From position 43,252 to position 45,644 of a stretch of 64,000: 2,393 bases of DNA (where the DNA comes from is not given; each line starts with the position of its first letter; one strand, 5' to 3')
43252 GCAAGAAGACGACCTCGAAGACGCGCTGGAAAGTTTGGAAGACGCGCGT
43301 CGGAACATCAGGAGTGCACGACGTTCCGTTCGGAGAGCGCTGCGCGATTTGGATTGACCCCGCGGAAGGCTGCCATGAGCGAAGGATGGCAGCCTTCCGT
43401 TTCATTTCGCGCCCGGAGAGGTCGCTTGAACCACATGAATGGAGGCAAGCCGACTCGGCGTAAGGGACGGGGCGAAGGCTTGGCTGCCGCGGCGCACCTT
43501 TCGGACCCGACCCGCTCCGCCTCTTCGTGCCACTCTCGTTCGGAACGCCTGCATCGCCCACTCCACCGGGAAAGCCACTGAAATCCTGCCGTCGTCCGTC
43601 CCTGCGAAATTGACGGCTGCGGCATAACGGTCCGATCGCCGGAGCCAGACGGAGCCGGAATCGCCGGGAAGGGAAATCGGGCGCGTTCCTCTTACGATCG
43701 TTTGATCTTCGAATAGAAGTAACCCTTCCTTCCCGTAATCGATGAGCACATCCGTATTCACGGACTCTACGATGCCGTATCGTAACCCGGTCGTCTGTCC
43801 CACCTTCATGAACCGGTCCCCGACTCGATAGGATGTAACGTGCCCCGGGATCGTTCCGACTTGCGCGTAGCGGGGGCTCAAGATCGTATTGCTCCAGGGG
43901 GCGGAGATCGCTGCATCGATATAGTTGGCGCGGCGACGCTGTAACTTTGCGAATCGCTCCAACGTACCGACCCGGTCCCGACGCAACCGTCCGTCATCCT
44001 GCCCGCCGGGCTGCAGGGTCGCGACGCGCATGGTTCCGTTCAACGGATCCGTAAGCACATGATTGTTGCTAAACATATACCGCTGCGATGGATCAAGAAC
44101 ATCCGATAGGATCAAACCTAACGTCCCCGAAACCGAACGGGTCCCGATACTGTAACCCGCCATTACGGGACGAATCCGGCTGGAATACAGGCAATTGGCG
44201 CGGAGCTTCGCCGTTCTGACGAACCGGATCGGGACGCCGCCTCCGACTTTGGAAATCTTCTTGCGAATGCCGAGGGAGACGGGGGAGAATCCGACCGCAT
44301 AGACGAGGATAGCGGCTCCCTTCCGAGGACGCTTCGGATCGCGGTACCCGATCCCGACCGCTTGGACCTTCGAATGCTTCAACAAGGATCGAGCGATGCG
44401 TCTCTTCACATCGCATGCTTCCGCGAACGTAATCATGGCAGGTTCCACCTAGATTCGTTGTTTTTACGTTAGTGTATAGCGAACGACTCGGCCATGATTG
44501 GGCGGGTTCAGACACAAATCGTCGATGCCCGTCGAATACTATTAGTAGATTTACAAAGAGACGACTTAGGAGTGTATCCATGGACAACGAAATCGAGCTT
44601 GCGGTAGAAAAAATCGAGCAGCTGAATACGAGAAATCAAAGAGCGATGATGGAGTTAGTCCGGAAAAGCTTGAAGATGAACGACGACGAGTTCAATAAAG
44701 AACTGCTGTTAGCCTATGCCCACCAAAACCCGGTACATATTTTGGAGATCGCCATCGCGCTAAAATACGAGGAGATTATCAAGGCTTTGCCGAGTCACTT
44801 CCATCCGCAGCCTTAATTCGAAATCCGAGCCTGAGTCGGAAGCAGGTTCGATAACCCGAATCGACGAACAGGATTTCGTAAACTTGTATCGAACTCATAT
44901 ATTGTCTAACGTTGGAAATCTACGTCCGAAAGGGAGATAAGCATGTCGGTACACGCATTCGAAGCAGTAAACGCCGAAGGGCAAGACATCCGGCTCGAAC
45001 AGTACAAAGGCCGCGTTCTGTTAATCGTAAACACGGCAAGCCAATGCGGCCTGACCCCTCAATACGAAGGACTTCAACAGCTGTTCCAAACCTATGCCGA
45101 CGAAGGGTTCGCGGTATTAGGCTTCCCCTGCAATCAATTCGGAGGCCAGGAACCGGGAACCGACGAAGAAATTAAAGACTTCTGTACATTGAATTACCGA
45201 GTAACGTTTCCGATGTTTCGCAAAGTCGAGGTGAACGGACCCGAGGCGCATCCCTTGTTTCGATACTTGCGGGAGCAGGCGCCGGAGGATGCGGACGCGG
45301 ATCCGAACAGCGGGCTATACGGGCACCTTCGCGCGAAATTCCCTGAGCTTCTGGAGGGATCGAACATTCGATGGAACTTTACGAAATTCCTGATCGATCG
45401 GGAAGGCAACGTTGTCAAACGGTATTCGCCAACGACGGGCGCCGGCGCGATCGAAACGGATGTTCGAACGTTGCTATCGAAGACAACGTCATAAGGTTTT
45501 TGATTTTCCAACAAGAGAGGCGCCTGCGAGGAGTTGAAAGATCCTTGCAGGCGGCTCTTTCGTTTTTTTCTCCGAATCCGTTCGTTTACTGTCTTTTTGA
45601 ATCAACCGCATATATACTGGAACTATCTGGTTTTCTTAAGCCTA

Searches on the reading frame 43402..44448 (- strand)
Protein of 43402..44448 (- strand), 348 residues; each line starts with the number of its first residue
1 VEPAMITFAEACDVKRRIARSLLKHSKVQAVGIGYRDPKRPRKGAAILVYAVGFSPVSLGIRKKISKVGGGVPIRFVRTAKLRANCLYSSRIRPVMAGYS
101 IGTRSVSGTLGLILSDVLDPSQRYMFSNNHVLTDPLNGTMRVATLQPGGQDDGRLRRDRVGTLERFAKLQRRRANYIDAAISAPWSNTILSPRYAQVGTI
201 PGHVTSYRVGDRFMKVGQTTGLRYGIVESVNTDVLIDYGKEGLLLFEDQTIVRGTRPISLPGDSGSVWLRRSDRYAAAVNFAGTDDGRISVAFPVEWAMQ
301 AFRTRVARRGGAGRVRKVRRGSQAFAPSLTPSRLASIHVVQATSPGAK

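Call 3: search_protein_families(library=pfam, proteins=[window:43402-44448:-], max_evalue=0.01)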
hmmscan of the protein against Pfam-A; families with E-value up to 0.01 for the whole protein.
window:43402-44448:- (348 aa): 0 families

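Call 5: search_protein_families(library=ncbifam, proteins=[window:43402-44448:-], max_evalue=0.1)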
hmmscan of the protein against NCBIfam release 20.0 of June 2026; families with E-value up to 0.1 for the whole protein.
window:43402-44448:- (348 aa): 0 families

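Call 69: search_protein_families(library=padloc, proteins=[window:43402-44448:-], max_evalue=0.01)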
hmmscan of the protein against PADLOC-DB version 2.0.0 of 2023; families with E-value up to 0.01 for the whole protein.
window:43402-44448:- (348 aa): 0 families

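Call 82: search_solved_structures(query=window:43402-44448:-, max_evalue=1)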
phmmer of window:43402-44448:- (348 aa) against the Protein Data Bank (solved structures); distinct sequences matched with E-value up to 1: 6.
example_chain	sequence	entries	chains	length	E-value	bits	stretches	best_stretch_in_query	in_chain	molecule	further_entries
1sgc_A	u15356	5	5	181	0.13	14.7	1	208-274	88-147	PROTEINASE A | PROTEINASE A (SGPA)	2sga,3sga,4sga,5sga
7vz0_A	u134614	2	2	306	0.63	12.5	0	95-143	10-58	Probable serine protease HtrA1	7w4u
7w23_A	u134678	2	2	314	0.63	12.5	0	95-143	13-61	Probable serine protease HtrA1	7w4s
7vyz_A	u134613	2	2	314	0.65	12.4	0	95-143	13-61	Probable serine protease HtrA1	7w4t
6ieo_A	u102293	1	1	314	0.67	12.4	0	95-143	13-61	Probable serine protease HtrA (DEGP protein)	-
7w4v_A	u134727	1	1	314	0.68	12.4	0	95-143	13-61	Probable serine protease HtrA1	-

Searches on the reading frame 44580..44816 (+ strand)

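Call 3: search_protein_families(library=pfam, proteins=[window:44580-44816:+], max_evalue=0.01)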
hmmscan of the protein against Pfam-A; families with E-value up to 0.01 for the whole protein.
window:44580-44816:+ (78 aa): 0 families

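Call 5: search_protein_families(library=ncbifam, proteins=[window:44580-44816:+], max_evalue=0.1)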
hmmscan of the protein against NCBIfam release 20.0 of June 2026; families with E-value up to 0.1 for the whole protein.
window:44580-44816:+ (78 aa): 2 families
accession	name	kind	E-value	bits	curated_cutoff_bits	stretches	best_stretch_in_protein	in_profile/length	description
TIGR01568.1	A_thal_3678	domain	0.048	14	46.45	1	20-54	15-50/67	uncharacterized plant-specific domain TIGR01568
TIGR01859.1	fruc_bis_ald_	equivalog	0.051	13.3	343.05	1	4-50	219-264/282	class II fructose-1,6-bisphosphate aldolase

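Call 69: search_protein_families(library=padloc, proteins=[window:44580-44816:+], max_evalue=0.01)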
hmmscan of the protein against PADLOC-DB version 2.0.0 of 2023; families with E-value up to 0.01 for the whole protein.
window:44580-44816:+ (78 aa): 0 families

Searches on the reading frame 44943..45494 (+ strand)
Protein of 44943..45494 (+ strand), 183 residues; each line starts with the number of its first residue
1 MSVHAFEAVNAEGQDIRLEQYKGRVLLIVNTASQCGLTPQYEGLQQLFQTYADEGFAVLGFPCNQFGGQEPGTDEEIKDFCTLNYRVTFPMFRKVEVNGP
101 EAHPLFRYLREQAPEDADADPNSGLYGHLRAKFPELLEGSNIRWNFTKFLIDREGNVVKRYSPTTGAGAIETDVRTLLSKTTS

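Call 3: search_protein_families(library=pfam, proteins=[window:44943-45494:+], max_evalue=0.01)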
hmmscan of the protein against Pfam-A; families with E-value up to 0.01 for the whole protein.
window:44943-45494:+ (183 aa): 3 families
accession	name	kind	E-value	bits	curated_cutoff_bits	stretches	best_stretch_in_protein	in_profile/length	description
PF00255.25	GSHPx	-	8.3e-44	148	27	1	4-110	2-108/108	Glutathione peroxidase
PF00578.27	AhpC-TSA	-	6e-06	26.6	26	1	5-65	7-69/124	AhpC/TSA family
PF08534.16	Redoxin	-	0.0029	17.9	26.6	0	5-60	8-67/148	Redoxin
